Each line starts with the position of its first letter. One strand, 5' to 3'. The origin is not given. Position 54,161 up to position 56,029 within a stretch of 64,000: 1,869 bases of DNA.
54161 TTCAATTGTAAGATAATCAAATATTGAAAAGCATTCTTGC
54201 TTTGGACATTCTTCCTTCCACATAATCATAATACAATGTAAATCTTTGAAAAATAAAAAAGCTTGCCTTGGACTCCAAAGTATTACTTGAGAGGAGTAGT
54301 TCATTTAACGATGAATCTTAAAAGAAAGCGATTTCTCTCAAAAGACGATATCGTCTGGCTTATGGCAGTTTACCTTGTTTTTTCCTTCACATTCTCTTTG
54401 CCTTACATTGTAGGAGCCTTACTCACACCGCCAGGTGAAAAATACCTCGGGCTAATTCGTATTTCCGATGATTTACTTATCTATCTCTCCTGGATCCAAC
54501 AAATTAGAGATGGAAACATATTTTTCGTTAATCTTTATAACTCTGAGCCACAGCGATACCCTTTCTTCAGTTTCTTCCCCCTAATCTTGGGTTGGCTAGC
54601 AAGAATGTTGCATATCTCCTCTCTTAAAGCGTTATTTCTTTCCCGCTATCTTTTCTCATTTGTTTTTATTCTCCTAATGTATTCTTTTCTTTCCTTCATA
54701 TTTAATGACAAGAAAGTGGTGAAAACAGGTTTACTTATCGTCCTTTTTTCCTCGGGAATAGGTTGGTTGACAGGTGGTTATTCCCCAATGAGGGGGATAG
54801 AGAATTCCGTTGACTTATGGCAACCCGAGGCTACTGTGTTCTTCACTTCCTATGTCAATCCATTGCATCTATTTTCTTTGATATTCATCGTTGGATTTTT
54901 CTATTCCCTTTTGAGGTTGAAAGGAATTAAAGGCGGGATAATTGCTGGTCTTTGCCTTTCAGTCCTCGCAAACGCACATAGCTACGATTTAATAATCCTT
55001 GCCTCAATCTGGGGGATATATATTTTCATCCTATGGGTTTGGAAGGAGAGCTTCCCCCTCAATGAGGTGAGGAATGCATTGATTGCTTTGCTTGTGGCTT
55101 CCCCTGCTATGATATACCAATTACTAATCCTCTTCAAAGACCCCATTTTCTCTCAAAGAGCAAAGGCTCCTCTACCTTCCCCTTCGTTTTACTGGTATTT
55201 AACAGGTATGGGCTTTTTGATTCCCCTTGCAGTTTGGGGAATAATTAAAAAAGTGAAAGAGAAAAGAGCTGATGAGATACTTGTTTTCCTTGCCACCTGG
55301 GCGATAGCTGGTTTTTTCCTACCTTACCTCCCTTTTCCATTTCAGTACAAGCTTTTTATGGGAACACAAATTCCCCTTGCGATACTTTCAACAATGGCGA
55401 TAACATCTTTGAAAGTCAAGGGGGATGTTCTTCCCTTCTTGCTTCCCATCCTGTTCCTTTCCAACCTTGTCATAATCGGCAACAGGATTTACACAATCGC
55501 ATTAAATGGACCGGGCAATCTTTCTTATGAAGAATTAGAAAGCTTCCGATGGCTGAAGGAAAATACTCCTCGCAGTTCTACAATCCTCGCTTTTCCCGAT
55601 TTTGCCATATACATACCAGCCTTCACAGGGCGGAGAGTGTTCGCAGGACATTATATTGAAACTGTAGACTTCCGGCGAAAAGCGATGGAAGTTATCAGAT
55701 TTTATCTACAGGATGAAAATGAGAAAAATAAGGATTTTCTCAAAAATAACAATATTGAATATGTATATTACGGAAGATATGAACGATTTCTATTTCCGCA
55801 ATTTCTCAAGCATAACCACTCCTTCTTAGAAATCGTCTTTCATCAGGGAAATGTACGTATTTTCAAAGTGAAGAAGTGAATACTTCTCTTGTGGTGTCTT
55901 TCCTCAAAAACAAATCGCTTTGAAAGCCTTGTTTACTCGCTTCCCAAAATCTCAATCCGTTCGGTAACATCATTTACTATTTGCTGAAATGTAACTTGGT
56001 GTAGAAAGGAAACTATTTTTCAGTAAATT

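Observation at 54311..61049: Orphan SEDS glycosyltransferase sandwiched between tandem paralogous GT-C-like membrane proteins and a YfhO-like protein, with no class B PBP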

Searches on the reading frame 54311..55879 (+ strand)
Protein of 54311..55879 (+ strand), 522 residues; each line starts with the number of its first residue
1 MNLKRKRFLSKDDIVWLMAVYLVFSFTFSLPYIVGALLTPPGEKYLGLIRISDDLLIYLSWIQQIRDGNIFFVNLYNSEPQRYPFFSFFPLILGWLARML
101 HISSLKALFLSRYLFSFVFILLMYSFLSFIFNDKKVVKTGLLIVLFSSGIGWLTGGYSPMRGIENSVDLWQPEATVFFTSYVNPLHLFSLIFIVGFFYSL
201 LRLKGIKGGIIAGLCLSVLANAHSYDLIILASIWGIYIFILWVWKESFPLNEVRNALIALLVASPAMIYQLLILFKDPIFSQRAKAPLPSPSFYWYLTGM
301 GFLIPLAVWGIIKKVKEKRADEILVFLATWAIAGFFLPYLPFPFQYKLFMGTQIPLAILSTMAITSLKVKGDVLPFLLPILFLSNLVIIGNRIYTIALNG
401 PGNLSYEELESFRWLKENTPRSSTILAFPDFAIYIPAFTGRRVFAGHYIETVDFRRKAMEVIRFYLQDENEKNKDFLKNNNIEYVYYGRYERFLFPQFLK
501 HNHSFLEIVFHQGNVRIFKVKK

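Call 3: search_protein_families(library=pfam, proteins=[window:54311-55879:+], max_evalue=0.01)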
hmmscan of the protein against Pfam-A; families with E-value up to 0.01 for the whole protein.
window:54311-55879:+ (522 aa): 0 families

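Call 4: search_protein_families(library=ncbifam, proteins=[window:54311-55879:+], max_evalue=0.01)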
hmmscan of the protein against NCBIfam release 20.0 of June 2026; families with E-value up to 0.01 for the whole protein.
window:54311-55879:+ (522 aa): 0 families
